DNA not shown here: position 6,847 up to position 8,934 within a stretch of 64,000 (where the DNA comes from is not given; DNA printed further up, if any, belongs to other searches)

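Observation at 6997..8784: HerA/FtsK-superfamily ATPase embedded in the paralog island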

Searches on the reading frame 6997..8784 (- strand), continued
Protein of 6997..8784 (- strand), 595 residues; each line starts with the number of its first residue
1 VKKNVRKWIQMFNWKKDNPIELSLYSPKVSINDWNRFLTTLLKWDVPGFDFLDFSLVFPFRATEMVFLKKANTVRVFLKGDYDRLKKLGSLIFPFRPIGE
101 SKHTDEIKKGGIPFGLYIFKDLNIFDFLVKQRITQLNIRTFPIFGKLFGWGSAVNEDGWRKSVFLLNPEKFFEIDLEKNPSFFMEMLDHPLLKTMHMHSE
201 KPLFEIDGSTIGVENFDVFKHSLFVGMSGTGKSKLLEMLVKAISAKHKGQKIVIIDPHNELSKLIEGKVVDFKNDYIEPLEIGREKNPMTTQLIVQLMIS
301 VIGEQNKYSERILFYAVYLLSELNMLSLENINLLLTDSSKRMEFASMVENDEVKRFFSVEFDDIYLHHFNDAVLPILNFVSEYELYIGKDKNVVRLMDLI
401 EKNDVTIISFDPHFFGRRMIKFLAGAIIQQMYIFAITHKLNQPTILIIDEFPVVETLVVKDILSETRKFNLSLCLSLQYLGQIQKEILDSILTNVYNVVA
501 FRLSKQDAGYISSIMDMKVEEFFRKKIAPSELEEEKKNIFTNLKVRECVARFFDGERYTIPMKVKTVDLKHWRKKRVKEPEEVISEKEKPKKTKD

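Call 32: predict_structure(alignment_id=A1)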
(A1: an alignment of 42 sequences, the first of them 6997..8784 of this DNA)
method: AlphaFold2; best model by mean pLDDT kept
length: 595 residues; sequences in the alignment: 42
mean_pLDDT: 84.4   pTM: 0.69
mean pLDDT of the five models: 84.4, 83.2, 82.3, 82.3, 76.7
residues with pLDDT >= 90: 354; 70-90: 133; 50-70: 70; < 50: 38
segments of 3 or more residues with pLDDT < 50: 6-16, 46-50, 520-523, 575-588
pLDDT, mean of each block of 10 residues (from residue 1): 47 55 82 88 57 57 87 86 69 67 61 85 90 92 88 91 94 86 64 69 88 94 96 95 94 97 96 92 79 92 86 95 93 95 95 95 94 94 84 94 97 94 97 94 97 95 90 97 95 95 94 71 59 83 92 88 90 55 47 49
secondary structure, 60 per line:
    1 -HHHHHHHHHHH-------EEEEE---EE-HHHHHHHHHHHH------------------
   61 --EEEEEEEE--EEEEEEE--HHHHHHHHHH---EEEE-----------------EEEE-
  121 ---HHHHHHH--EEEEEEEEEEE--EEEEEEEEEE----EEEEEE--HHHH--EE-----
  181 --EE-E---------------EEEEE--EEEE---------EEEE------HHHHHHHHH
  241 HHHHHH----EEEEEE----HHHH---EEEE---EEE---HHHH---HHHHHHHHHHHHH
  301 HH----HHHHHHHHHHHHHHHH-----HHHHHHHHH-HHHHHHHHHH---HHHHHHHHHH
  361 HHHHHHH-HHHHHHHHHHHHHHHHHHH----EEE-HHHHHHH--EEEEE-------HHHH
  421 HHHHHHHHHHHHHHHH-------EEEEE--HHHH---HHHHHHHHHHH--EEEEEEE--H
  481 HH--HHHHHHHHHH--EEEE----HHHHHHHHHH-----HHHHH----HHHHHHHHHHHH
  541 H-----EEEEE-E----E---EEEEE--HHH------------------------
elements in order: H2-12 E20-24 H31-42 E63-70 E73-79 H82-91 E95-98 E116-119 H124-130 E133-143 E146-155 E160-165 H168-171 E202-206 E209-212 E222-225 H232-246 E251-256 H261-264 E268-271 E275-277 H281-284 H288-302 H307-322 H328-336 H338-347 H351-367 H369-387 E392-394 H396-402 E405-409 H417-436 E444-448 H451-454 H458-468 E471-477 H485-494 E497-500 H505-514 H520-524 H529-541 E547-551 E562-566

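Call 41: search_protein_families(library=pfam, alignment_id=A1, max_evalue=0.01)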
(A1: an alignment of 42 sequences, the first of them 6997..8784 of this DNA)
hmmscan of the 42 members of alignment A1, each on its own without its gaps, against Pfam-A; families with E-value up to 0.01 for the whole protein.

A. member 1, window:6997-8784:- (595 aa): 6 families
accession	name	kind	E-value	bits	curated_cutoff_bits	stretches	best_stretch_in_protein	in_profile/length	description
PF01935.23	DUF87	-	7.4e-09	36.5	23.2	1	217-282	21-87/220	Helicase HerA, central domain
PF10412.15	TrwB_AAD_bind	-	6e-05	22.5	20.5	0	219-258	15-52/387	Type IV secretion-system coupling protein DNA-binding domain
PF12846.13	AAA_10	-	9.4e-05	22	27.5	1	220-263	22-63/362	AAA-like domain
PF13604.12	AAA_30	-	0.0022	18.2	27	0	222-262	21-59/191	AAA domain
PF20720.3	nSTAND3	-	0.0023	18.1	27.2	1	223-333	21-127/155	Novel STAND NTPase 3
PF12696.13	TraG-D_C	-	0.0093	16.3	22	0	444-514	2-78/126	TraM recognition site of TraD and TraG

B. families by the number of members that match (of 42 scanned): 33 families (the first 25 are shown)
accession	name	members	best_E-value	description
PF01935.23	DUF87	42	5.5e-14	Helicase HerA, central domain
PF10412.15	TrwB_AAD_bind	42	3.6e-12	Type IV secretion-system coupling protein DNA-binding domain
PF01580.24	FtsK_SpoIIIE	29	3.2e-08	FtsK/SpoIIIE family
PF00910.28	RNA_helicase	24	0.00036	RNA helicase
PF13401.12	AAA_22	20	2.1e-05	AAA domain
PF13604.12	AAA_30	16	6.6e-05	AAA domain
PF03029.23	ATP_bind_1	11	2.7e-05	Conserved hypothetical ATP binding protein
PF12846.13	AAA_10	8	9.4e-05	AAA-like domain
PF20720.3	nSTAND3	7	0.00015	Novel STAND NTPase 3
PF12696.13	TraG-D_C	7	0.00015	TraM recognition site of TraD and TraG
PF13245.12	AAA_19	7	0.00058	AAA domain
PF02534.20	T4SS-DNA_transf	6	6.1e-08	Type IV secretory system Conjugative DNA transfer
PF04851.21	ResIII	6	0.0011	Type III restriction enzyme, res subunit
PF03308.22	MeaB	5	0.00018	Methylmalonyl Co-A mutase-associated GTPase MeaB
PF04665.18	Pox_A32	4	0.00087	Poxvirus A32 protein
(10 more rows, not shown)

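Call 51: find_related_loci(query=A1, collection=genome_contigs, flank=10000)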
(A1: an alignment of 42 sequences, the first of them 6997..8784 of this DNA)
Query A1 (595 aa) in genome_contigs; peptide patterns used: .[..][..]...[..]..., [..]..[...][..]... (x = any residue, [..] = any of these).
259 stretches matched a pattern; 73 encode a relative of the query (tblastn E <= 1e-3); 73 distinct loci.
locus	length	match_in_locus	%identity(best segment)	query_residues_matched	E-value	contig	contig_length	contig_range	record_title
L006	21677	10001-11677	72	15-573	0e+0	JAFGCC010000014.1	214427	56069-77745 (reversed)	MAG: Candidatus Micrarchaeota archaeon isolate Zod_Metabat.1079 k87_9000219, whole genome shotgun sequence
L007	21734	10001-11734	51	1-573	0e+0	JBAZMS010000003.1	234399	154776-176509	MAG: Candidatus Micrarchaeia archaeon isolate SO_2017_LW4_49 scaffold_152_c1_LW137-91_2017, whole genome shotgun sequenc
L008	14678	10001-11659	53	21-572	0e+0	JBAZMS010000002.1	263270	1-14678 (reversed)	MAG: Candidatus Micrarchaeia archaeon isolate SO_2017_LW4_49 scaffold_28_c2_LW137-91_2017, whole genome shotgun sequence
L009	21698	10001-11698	49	14-574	0e+0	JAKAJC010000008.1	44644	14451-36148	MAG: Candidatus Micrarchaeota archaeon isolate WY3.bin72 NODE_1154_length_44644_cov_3.846800, whole genome shotgun seque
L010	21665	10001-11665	54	21-572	0e+0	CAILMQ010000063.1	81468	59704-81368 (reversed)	uncultured Candidatus Micrarchaeota archaeon isolate AlinenSediments_bin-0946 genome assembly, contig: bin-0946:63/68, w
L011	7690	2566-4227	50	16-572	0e+0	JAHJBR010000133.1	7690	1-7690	MAG: Candidatus Micrarchaeota archaeon isolate Modern_marine.mb.268 Modern_marine.mb.268_k141_1708629, whole genome shot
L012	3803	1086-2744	49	21-576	0e+0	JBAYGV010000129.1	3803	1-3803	MAG: Candidatus Micrarchaeia archaeon isolate SO_2016_GW1_133 scaffold47743_OW334_2016, whole genome shotgun sequence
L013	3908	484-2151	50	20-573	0e+0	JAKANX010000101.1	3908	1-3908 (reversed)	MAG: Candidatus Micrarchaeota archaeon isolate WY5.bin9 NODE_50917_length_3908_cov_0.974874, whole genome shotgun sequen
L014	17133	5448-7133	52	21-581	0e+0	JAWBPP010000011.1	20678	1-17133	MAG: Candidatus Anstonellaceae archaeon isolate HNT-4_202101_bins_86 HNT-4_202101_bins_86_scaffold_11, whole genome shot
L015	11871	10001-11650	50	20-572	0e+0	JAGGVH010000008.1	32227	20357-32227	MAG: Candidatus Micrarchaeota archaeon isolate AUK095 PB_MBMC_049_c_000000000032, whole genome shotgun sequence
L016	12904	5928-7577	49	21-572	0e+0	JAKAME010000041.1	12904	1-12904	MAG: Candidatus Micrarchaeota archaeon isolate WY5.bin156 NODE_8271_length_12904_cov_1.704939, whole genome shotgun sequ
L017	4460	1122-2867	46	3-589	0e+0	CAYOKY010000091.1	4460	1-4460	MAG TPA_asm: Candidatus Micrarchaeota archaeon isolate SRP104257_co1_160 genome assembly, contig: NODE_21361_length_4460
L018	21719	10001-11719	48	21-592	0e+0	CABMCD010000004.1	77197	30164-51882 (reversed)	uncultured archaeon isolate LFW-29 genome assembly, contig: LFW29_12, whole genome shotgun sequence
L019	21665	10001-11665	51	21-572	0e+0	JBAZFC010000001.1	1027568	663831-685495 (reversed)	MAG: Candidatus Micrarchaeia archaeon isolate SO_2017_LW3_140 NODE_4_length_1027568_cov_2.448797_LW162_2017, whole genom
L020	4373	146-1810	51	21-572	0e+0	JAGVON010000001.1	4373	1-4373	MAG: archaeon isolate DeMMO3_23 c_000000016758, whole genome shotgun sequence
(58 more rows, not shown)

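Call 66: search_protein_representatives(alignment_id=A1)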
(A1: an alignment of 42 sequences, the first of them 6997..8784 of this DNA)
Query: 42 sequences, 577 profile positions. Proteins with E-value up to 0.001 (for the whole library): 7471; up to 1e-10: 1910; up to 1e-30: 113. The best 150 are listed.
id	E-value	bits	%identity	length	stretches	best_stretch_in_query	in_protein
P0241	1.4e-252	855.8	-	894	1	8-566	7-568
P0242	7.6e-252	853.4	-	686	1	7-566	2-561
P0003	2.2e-251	851.9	-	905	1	3-565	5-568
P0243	1.4e-221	753.4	-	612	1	8-564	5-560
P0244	1.9e-180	617.6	-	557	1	7-560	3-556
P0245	1.2e-163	562.2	-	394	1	169-561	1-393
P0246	8.6e-156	536.2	-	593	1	6-567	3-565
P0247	2.9e-148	511.4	-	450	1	183-568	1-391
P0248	7.0e-148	510.1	-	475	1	92-557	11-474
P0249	1.9e-136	472.3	-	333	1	7-338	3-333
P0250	5.0e-136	471.0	-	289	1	277-558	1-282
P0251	8.0e-135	467.0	-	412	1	305-560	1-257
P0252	1.4e-95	337.4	-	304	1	4-281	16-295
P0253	4.3e-94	332.5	-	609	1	5-561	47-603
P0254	3.6e-80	286.5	-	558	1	50-559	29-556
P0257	1.8e-79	284.2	-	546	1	38-557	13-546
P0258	1.3e-76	274.8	-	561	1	42-553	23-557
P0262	8.8e-66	239.0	-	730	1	28-561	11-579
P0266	1.1e-62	228.8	-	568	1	9-551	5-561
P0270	1.5e-61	225.1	-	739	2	197-567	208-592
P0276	7.4e-60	219.5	-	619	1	117-568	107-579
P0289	6.3e-57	209.8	-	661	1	190-558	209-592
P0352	1.5e-31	126.0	-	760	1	193-500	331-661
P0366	6.6e-28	114.0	-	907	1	195-501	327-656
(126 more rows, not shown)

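Call 67: list_cluster_members(proteins=[P0253, P0254, P0258, P0262, P0266, P0270, P0276, P0289, P0352, P0366])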
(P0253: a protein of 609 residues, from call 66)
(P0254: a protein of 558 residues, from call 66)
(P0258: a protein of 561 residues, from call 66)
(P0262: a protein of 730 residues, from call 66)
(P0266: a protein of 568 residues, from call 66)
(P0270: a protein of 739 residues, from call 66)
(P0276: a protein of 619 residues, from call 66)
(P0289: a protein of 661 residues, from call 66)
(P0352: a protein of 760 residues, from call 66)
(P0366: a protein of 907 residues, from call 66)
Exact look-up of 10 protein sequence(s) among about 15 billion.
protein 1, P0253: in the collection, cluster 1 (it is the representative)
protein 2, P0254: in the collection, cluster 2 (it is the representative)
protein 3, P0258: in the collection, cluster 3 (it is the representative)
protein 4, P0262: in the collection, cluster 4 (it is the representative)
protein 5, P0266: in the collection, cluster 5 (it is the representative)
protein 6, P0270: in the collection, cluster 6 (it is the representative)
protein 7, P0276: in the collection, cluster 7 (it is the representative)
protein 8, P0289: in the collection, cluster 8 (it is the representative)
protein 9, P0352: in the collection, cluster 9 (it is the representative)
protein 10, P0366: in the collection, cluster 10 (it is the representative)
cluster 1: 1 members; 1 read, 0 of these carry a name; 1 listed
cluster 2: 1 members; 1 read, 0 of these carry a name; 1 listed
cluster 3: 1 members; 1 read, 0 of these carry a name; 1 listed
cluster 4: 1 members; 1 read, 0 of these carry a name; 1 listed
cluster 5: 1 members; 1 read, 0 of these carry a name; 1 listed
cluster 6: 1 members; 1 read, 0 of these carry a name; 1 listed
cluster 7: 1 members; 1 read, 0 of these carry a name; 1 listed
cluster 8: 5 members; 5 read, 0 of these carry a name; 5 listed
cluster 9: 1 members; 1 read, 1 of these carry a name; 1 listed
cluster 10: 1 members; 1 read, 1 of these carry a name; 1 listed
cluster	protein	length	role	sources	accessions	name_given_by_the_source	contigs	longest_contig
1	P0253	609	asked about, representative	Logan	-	-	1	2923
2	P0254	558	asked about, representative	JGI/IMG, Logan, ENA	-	-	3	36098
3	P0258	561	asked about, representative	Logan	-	-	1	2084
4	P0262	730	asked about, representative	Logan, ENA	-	-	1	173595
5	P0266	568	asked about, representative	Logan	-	-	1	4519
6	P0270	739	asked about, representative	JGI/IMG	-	-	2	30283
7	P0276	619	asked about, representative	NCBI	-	-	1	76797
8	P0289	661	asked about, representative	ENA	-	-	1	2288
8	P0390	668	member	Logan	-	-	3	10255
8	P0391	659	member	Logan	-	-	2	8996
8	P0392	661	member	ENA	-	-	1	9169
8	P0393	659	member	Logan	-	-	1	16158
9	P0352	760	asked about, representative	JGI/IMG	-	hypothetical protein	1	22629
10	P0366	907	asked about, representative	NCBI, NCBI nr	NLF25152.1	MAG: type IV secretion system DNA-binding domain-containing protein [Deltaproteobacteria ... | type IV secretion system DNA-binding domain-containing protein [Deltaproteobacteria ...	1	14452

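Call 68: find_encoding_contigs(protein=P0262, flank=8000, max_places=1)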
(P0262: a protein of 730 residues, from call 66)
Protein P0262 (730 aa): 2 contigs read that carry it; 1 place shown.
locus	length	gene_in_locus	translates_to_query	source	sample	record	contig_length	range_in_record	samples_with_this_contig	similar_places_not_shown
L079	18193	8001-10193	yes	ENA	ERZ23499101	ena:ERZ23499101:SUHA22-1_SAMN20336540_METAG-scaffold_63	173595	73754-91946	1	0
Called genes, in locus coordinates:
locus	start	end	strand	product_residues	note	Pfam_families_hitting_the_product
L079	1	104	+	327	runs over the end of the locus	PF02779:Transket_pyr, PF22613:Transketolase_C_1, PF02780:Transketolase_C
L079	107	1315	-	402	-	-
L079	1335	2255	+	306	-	PF01116:F_bP_aldolase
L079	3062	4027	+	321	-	PF00294:PfkB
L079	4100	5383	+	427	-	-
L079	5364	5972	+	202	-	PF18306:LDcluster4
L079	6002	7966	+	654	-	PF00270:DEAD (faint), PF04851:ResIII, PF17757:UvrB_inter, PF27431:UvrB_3rd, PF00271:Helicase_C, PF12344:UvrB, PF02151:UVR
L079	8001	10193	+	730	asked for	PF01935:DUF87, PF10412:TrwB_AAD_bind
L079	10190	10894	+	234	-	-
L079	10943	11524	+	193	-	-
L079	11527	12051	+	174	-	-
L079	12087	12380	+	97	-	PF02686:GatC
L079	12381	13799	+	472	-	PF01425:Amidase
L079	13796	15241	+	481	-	PF02934:GatB_N, PF02637:GatB_Yqey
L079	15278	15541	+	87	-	-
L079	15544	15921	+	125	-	-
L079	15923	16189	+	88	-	PF18910:DUF5665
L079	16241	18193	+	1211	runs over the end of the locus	PF02811:PHP, PF07733:DNA_pol3_alpha, PF17657:DNA_pol3_finger, PF14579:HHH_6, PF01336:tRNA_anti-codon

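Call 69: find_encoding_contigs(protein=P0276, flank=8000, max_places=1)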
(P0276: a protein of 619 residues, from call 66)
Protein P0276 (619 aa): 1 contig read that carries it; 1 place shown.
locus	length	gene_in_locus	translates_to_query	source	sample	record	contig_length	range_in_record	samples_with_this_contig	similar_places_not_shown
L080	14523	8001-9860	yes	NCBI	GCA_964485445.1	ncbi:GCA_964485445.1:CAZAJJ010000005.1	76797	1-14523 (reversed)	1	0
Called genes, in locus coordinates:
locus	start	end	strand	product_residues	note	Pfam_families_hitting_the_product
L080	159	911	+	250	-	-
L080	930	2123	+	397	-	PF00717:Peptidase_S24 (weak)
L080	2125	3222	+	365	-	PF17231:DUF5305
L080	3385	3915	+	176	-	-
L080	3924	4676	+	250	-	-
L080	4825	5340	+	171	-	PF00334:NDK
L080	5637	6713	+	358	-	PF13624:SurA_N_3, PF13623:SurA_N_2 (weak)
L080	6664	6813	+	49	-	-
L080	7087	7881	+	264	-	PF12833:HTH_18, PF14526:Cass2 (weak)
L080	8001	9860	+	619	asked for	PF01935:DUF87 (weak), PF10412:TrwB_AAD_bind (faint)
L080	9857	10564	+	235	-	-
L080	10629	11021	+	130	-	-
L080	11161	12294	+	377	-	PF00145:DNA_methylase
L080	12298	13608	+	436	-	PF18449:Endotoxin_C2 (faint), PF13529:Peptidase_C39_2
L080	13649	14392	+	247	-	PF03729:DUF308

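Call 71: find_encoding_contigs(protein=P0254, flank=6000, max_places=1)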
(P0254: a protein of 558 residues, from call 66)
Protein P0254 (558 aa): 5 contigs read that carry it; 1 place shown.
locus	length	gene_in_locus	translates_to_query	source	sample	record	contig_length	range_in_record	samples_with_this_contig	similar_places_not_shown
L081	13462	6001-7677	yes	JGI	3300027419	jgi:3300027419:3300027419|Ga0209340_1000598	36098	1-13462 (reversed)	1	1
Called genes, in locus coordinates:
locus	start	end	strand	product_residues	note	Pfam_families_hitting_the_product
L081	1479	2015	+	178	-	PF00300:His_Phos_1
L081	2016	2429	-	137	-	PF00293:NUDIX, PF14815:NUDIX_4 (weak)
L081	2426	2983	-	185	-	-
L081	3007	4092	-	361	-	PF03979:Sigma70_r1_1, PF00140:Sigma70_r1_2, PF04542:Sigma70_r2, PF04539:Sigma70_r3, PF04545:Sigma70_r4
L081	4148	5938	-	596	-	PF01807:Zn_ribbon_DnaG, PF08275:DNAG_N, PF01751:Toprim, PF13155:Toprim_2, PF13662:Toprim_4, PF10410:DnaB_bind (weak)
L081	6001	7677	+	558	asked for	PF01935:DUF87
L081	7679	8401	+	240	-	-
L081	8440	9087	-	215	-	PF00702:Hydrolase, PF12710:HAD, PF08282:Hydrolase_3 (weak)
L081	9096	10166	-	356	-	PF00348:polyprenyl_synt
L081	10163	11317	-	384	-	-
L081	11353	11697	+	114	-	-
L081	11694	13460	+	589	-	?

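Call 72: find_encoding_contigs(protein=P0270, flank=6000, max_places=1)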
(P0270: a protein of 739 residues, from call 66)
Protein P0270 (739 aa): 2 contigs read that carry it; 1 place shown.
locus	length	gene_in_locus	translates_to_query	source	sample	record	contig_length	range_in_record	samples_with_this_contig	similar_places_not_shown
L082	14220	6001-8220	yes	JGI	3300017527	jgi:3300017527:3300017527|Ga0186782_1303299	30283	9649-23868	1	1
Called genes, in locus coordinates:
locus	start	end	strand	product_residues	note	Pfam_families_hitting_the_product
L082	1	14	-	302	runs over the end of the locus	PF06144:DNA_pol3_delta, PF21694:DNA_pol3_delta_C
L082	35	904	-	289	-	PF01149:Fapy_DNA_glyco, PF06831:H2TH, PF06827:zf-FPG_IleRS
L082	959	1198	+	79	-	-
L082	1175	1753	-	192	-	PF00702:Hydrolase, PF13419:HAD_2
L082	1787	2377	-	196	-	-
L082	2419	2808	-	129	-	PF00293:NUDIX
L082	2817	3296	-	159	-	-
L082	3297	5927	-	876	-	PF02739:5_3_exonuc_N, PF01367:5_3_exonuc, PF00476:DNA_pol_A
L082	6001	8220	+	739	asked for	PF01580:FtsK_SpoIIIE (faint), PF01935:DUF87, PF10412:TrwB_AAD_bind (faint), PF13604:AAA_30 (faint)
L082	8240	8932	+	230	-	-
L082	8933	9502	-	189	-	PF13238:AAA_18, PF13207:AAA_17 (weak)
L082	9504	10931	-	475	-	PF00140:Sigma70_r1_2, PF04542:Sigma70_r2, PF04539:Sigma70_r3, PF04545:Sigma70_r4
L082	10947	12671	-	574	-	PF01807:Zn_ribbon_DnaG, PF08275:DNAG_N, PF01751:Toprim, PF13155:Toprim_2, PF13362:Toprim_3 (weak), PF13662:Toprim_4, PF10410:DnaB_bind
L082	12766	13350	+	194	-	-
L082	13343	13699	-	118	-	PF04237:YjbR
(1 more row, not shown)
